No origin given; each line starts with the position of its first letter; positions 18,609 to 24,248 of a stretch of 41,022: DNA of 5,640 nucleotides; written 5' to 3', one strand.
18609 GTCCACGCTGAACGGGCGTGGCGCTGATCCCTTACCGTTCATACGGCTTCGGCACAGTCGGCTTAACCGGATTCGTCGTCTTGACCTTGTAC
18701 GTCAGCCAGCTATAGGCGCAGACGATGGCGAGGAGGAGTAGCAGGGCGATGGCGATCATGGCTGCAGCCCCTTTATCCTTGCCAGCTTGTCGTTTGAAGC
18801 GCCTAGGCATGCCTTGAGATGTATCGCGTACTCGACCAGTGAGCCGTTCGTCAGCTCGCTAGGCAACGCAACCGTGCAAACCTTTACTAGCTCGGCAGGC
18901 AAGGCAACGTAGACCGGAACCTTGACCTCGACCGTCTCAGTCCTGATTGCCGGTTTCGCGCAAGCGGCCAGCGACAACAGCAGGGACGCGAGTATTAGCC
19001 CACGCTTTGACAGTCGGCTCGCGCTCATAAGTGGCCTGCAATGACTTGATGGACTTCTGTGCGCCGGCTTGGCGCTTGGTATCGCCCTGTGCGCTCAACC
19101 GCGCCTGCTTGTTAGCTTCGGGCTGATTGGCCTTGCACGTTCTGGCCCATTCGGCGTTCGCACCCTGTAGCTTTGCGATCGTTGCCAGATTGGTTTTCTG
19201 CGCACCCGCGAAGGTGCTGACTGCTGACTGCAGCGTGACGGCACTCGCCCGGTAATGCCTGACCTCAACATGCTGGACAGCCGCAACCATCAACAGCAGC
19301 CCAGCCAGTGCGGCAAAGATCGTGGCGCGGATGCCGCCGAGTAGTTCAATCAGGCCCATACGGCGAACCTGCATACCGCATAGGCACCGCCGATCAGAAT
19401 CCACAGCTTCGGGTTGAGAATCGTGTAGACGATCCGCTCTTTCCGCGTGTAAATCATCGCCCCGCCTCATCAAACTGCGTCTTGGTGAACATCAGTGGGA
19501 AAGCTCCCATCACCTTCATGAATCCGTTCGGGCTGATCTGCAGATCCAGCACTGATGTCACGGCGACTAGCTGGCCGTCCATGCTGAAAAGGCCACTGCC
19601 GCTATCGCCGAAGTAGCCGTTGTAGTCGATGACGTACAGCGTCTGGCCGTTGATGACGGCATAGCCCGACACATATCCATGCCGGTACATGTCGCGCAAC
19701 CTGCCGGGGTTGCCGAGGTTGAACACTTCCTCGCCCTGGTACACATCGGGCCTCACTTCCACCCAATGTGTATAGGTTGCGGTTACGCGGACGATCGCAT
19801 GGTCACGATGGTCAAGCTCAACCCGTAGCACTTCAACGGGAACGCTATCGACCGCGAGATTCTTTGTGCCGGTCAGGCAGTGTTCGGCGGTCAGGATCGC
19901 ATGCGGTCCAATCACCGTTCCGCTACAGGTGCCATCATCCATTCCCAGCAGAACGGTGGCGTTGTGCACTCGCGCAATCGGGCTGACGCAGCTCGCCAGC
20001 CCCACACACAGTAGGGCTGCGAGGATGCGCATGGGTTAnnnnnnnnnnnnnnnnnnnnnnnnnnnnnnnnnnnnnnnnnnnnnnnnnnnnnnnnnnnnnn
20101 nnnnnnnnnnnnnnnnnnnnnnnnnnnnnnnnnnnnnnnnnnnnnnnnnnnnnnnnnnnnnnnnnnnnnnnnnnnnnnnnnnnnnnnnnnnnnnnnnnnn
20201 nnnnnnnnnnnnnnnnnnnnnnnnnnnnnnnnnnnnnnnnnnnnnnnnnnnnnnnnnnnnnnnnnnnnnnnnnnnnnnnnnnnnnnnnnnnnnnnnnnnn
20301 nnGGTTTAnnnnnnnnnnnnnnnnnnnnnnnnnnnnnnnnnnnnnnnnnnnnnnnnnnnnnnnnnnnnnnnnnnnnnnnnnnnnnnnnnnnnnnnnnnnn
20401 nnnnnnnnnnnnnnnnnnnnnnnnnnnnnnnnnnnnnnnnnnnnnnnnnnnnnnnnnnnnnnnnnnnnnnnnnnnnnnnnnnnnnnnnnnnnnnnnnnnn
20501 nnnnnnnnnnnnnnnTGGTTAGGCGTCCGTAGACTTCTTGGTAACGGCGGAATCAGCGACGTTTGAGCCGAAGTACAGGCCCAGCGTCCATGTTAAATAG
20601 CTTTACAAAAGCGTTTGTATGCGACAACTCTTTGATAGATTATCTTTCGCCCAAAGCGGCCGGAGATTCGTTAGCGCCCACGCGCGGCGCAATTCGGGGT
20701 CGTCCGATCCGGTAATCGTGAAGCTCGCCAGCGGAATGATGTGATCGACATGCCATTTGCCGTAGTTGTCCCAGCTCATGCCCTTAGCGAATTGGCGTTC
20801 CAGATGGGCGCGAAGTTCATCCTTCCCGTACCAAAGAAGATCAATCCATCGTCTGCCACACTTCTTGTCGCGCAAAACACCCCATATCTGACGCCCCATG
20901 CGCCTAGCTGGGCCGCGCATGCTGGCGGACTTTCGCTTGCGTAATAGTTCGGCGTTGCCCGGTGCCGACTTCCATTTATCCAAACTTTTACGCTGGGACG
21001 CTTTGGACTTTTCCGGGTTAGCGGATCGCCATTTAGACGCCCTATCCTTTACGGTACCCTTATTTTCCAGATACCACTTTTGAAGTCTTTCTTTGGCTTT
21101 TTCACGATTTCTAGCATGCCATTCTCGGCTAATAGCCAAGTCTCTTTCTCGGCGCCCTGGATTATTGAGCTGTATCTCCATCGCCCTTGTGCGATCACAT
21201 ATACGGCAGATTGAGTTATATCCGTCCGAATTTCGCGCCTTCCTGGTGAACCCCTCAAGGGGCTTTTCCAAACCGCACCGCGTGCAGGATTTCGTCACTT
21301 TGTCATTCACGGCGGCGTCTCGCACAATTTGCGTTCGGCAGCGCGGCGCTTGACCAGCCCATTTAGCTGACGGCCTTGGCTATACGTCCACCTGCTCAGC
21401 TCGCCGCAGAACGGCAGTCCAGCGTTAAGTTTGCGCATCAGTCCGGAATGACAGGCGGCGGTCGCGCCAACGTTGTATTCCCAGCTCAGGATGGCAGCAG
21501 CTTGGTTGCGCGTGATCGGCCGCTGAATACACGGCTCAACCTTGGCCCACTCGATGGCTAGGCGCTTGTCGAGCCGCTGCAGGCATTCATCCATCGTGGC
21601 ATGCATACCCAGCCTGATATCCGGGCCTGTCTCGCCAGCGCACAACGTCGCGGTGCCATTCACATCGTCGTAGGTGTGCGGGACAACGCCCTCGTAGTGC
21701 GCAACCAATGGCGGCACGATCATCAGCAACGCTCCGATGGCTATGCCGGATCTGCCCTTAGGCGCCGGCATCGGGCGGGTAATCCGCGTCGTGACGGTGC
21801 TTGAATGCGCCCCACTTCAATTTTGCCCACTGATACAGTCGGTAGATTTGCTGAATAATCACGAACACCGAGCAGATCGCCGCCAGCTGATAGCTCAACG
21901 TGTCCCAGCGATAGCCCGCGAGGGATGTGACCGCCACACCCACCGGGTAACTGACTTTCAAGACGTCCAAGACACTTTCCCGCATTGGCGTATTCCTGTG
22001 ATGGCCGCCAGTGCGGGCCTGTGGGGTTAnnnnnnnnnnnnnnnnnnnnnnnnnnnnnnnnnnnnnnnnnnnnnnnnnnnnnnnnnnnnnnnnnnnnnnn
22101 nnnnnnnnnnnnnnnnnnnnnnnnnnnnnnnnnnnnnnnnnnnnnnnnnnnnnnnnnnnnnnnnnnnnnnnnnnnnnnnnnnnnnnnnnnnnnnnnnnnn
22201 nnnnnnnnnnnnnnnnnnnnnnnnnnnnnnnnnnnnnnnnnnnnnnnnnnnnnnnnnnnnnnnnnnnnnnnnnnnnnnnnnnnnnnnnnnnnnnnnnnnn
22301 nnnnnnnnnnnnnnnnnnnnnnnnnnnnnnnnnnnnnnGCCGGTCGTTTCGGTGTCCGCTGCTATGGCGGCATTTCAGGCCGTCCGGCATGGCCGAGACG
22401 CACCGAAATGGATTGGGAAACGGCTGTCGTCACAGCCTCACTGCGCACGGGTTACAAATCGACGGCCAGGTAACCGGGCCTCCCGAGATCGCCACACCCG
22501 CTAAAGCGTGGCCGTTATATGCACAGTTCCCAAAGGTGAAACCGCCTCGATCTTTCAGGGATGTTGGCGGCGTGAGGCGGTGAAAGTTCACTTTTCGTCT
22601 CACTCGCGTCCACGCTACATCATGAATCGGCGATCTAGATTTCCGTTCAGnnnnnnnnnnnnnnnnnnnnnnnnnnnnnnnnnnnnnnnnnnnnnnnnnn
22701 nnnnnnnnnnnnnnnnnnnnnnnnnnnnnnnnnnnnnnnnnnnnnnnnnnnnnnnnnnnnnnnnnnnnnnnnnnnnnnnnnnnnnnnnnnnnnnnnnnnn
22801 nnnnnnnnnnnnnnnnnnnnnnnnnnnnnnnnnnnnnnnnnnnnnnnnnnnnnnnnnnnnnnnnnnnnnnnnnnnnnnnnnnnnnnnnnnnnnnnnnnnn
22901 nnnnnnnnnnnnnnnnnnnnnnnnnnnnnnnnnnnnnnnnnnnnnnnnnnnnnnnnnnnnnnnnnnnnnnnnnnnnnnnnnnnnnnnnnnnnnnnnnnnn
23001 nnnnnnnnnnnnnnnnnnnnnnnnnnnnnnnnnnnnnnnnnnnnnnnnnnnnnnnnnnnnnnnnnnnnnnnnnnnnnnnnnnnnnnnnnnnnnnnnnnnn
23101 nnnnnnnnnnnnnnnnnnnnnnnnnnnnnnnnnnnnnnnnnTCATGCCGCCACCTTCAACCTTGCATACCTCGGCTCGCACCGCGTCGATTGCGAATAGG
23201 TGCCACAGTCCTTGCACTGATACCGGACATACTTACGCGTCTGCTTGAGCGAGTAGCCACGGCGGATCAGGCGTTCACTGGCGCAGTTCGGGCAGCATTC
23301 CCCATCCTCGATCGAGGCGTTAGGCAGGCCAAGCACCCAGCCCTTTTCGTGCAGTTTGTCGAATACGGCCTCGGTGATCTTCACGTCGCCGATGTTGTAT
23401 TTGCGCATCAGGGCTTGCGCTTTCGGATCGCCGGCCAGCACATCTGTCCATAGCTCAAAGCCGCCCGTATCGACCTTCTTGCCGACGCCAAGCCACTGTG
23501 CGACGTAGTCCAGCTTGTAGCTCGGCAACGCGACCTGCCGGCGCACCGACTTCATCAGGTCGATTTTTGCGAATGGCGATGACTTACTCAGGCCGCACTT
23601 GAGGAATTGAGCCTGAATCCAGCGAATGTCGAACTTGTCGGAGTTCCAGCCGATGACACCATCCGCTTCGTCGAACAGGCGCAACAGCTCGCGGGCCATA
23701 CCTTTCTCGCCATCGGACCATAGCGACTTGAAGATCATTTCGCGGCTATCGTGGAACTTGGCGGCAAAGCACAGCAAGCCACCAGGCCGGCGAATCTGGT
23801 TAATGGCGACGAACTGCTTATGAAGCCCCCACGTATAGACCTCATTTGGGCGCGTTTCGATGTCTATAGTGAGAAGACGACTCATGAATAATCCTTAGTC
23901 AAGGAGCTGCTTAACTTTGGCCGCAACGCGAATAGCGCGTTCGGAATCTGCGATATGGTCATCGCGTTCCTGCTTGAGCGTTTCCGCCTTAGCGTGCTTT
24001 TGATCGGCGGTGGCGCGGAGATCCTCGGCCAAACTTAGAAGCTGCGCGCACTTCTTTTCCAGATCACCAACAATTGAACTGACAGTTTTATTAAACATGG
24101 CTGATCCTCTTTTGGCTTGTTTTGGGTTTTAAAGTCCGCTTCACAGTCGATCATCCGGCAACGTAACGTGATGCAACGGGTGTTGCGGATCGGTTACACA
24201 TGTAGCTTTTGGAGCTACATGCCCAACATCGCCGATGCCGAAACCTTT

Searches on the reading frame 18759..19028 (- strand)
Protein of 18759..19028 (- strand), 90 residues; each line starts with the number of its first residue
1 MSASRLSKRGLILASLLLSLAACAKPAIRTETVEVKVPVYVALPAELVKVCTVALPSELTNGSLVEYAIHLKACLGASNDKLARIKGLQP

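Call 27: search_protein_families(library=phrogs, max_evalue=0.001, proteins=[window:18759-19028:-])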
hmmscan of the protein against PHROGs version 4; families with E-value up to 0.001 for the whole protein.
window:18759-19028:- (90 aa): 2 families
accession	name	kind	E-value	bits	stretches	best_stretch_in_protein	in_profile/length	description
phrog_456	-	lysis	3.2e-10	40.6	1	8-87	11-85/102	Rz-like spanin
phrog_11951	-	lysis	4.6e-07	31.3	1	11-90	5-89/97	Rz-like spanin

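Call 52: find_encoding_contigs(protein=window:18759-19028:-, flank=10000, max_places=8)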
Protein window:18759-19028:- (90 aa): no gene with exactly this product is on record in the collection.

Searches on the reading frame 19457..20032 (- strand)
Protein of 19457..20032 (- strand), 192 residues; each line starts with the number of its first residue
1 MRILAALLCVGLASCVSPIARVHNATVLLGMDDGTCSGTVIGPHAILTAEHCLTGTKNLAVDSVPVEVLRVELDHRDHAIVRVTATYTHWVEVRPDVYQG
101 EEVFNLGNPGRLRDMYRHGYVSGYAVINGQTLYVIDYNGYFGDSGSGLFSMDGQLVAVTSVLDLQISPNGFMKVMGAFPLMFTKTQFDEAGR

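Call 15: search_protein_families(library=pfam, max_evalue=0.01, proteins=[window:19457-20032:-])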
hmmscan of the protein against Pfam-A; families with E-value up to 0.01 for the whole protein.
window:19457-20032:- (192 aa): 2 families
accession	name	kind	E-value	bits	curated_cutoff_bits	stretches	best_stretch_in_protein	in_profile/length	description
PF13365.12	Trypsin_2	-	3.8e-16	60.6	27.6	1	36-158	1-144/144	Trypsin-like peptidase domain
PF00089.32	Trypsin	-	1.6e-07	31.8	20.6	1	31-161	20-197/220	Trypsin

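Call 16: search_protein_families(library=phrogs, max_evalue=0.001, proteins=[window:19457-20032:-])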
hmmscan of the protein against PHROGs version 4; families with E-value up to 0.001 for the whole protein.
window:19457-20032:- (192 aa): 1 family
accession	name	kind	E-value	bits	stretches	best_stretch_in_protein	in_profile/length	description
phrog_9683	-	other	5e-13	50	1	4-159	19-187/233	protease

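Call 53: find_encoding_contigs(protein=window:19457-20032:-, flank=10000, max_places=8)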
Protein window:19457-20032:- (192 aa): 11 contigs read that carry it; 2 places shown.
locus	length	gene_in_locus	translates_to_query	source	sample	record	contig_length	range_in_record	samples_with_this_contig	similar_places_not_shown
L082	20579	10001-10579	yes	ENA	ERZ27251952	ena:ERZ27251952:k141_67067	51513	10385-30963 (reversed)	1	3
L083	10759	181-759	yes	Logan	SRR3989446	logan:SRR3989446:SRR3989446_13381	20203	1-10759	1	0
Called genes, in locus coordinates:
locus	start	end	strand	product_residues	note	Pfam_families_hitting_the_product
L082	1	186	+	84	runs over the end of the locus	PF01844:HNH, PF14279:HNH_5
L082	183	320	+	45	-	-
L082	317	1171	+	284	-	PF07120:DUF1376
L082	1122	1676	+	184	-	-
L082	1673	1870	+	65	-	-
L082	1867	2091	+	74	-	-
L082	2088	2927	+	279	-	PF02086:MethyltransfD12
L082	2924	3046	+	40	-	-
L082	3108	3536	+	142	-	-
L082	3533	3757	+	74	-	-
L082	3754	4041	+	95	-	-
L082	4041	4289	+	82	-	-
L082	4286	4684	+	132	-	PF08774:VRR_NUC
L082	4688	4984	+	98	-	-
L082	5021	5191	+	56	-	-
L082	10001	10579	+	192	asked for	PF00089:Trypsin (weak), PF13365:Trypsin_2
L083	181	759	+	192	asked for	PF00089:Trypsin (weak), PF13365:Trypsin_2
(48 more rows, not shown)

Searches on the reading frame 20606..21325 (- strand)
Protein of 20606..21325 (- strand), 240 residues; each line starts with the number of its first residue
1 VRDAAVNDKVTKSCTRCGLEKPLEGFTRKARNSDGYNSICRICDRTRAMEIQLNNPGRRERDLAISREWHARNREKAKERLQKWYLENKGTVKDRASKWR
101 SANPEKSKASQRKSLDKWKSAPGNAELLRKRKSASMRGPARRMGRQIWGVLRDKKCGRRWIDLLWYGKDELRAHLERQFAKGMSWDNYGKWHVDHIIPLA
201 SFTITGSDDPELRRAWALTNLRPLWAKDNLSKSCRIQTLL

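Call 27: search_protein_families(library=phrogs, max_evalue=0.001, proteins=[window:20606-21325:-])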
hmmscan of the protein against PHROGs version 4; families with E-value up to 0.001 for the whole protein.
window:20606-21325:- (240 aa): 9 families
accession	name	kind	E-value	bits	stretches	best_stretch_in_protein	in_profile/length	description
phrog_1035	-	DNA, RNA and nucleotide metabolism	7.2e-23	82.8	1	10-235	62-213/271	endonuclease VII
phrog_28061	-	unknown function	9.6e-10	39.8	1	183-233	6-54/62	-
phrog_2340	-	DNA, RNA and nucleotide metabolism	1.2e-09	39.5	1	8-110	5-108/171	endonuclease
phrog_6611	-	unknown function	5.5e-07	30.9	1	9-47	139-177/180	-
phrog_5558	-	moron, auxiliary metabolic gene and host takeover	6.1e-07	30.7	1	10-71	64-124/130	Lar-like restriction alleviation protein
phrog_2633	-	DNA, RNA and nucleotide metabolism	1.1e-06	29.9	1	7-78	9-82/142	endonuclease VII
phrog_2255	-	DNA, RNA and nucleotide metabolism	7.2e-06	26.6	1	6-72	48-99/211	HNH endonuclease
phrog_30859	-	unknown function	6.7e-05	24.6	1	11-109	2-98/117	-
phrog_7091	-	DNA, RNA and nucleotide metabolism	0.00012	23.5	1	12-117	14-122/132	HNH endonuclease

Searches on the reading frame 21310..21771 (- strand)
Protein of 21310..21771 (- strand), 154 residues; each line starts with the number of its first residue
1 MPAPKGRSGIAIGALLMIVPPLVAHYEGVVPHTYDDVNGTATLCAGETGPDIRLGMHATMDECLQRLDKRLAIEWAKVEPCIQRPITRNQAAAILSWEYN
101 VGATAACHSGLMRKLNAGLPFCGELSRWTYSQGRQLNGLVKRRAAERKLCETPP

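Call 27: search_protein_families(library=phrogs, max_evalue=0.001, proteins=[window:21310-21771:-])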
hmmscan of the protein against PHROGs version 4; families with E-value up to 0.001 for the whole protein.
window:21310-21771:- (154 aa): 5 families
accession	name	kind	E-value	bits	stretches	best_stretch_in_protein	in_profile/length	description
phrog_7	-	lysis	6.1e-38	131.5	1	22-153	561-698/873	endolysin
phrog_7910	-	lysis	9.1e-16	59.2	1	77-150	16-91/96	endolysin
phrog_33083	-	lysis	8.2e-15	55.4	1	22-153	10-143/456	endolysin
phrog_10457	-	lysis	7.9e-09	36.6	1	76-149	17-92/95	endolysin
phrog_28234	-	lysis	9.2e-09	35.8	1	58-150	123-219/372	endolysin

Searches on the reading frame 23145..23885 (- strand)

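Call 27: search_protein_families(library=phrogs, max_evalue=0.001, proteins=[window:23145-23885:-])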
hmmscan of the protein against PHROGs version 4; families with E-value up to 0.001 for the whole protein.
window:23145-23885:- (247 aa): 5 families
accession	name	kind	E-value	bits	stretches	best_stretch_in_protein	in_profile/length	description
phrog_403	-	DNA, RNA and nucleotide metabolism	1.2e-72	245.5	1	3-235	66-305/321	DNA polymerase exonuclease subunit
phrog_17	-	DNA, RNA and nucleotide metabolism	4.8e-14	52.3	1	1-185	669-831/1445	DNA polymerase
phrog_2062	-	DNA, RNA and nucleotide metabolism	3.5e-08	33.5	1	57-109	180-238/502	DNA polymerase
phrog_192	-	DNA, RNA and nucleotide metabolism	6.3e-08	33.3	1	63-136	177-248/397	DNA polymerase exonuclease subunit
phrog_262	-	DNA, RNA and nucleotide metabolism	1.5e-07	30.9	0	53-93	175-217/856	DNA polymerase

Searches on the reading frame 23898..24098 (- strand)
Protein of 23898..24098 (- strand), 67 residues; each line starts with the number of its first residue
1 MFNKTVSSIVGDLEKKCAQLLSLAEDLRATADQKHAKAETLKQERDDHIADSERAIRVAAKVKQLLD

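Call 28: search_protein_families(library=phrogs, max_evalue=0.001, proteins=[window:23898-24098:-])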
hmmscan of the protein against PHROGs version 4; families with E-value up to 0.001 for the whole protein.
window:23898-24098:- (67 aa): 2 families
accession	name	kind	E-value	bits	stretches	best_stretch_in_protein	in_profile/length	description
phrog_2380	-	unknown function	7e-12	46.6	1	4-67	10-73/74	-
phrog_12255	-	unknown function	4.3e-05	25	1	1-67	1-69/77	-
